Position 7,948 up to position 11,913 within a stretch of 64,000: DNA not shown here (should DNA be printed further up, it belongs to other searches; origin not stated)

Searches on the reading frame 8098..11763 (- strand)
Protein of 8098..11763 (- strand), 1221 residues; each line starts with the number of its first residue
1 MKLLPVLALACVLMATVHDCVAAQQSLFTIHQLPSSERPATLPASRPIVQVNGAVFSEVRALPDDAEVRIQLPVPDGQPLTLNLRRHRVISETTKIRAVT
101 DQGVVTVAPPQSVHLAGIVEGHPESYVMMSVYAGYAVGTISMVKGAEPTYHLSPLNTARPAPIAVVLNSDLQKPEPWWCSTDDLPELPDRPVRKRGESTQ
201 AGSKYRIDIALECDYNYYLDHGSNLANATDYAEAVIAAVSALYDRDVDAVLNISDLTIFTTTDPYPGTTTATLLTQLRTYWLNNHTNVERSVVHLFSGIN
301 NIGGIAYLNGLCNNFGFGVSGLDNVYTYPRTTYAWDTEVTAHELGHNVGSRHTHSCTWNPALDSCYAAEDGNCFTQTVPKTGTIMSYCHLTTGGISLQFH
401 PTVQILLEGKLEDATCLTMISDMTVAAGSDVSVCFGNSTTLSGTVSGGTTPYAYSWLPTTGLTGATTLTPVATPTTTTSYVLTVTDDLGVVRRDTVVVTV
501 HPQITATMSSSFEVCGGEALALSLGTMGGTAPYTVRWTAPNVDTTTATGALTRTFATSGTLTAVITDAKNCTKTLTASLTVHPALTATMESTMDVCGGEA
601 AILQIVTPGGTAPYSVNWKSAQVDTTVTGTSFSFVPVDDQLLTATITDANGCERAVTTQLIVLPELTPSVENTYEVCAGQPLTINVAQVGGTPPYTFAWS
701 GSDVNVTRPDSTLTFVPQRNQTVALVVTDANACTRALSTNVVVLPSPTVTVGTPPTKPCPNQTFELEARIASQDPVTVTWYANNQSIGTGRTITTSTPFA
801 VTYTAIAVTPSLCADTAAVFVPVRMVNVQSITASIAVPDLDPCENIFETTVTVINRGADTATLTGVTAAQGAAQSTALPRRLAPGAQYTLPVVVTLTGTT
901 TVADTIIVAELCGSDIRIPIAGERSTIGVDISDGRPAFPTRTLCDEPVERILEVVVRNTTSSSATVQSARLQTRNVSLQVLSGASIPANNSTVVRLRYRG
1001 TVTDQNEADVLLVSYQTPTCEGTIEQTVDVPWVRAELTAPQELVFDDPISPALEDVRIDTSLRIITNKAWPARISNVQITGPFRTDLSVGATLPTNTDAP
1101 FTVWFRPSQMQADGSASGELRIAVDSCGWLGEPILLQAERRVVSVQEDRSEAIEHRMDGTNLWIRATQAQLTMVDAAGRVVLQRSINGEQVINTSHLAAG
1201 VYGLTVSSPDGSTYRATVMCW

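Call 50: search_protein_families(library=pfam, proteins=[window:8098-11763:-], max_evalue=0.001)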
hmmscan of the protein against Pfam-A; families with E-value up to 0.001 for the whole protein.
window:8098-11763:- (1221 aa): 10 families
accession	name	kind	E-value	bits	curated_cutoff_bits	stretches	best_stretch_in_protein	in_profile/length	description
PF13688.12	Reprolysin_5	-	3.6e-22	80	27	1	205-388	3-187/196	Metallo-peptidase family M12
PF13582.12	Reprolysin_3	-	3.6e-14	53.8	22.4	1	231-353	3-123/123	Metallo-peptidase family M12B Reprolysin-like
PF13583.11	Reprolysin_4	-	9e-13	48.8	22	1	208-391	6-179/203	Metallo-peptidase family M12B Reprolysin-like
PF13573.12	SprB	-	7.2e-07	29.2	28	0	683-703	16-36/37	SprB repeat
PF13927.12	Ig_3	-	8.9e-07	29.8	30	0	747-793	2-48/78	Immunoglobulin domain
PF13574.12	Reprolysin_2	-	2.1e-06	28.2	27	1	299-387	84-172/195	Metallo-peptidase family M12B Reprolysin-like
PF01421.25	Reprolysin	-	4.2e-06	27.3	20.8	1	208-373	4-162/200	Reprolysin (M12B) family zinc metalloprotease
PF08940.17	DUF1918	-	9.8e-06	25.6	24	0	599-621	22-44/58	Domain of unknown function (DUF1918)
PF18962.6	Por_Secre_tail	-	0.00057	20.6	27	0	1166-1214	19-70/75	Secretion system C-terminal sorting domain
PF07679.22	I-set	-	0.00072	20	23.7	0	761-794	15-48/90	Immunoglobulin I-set domain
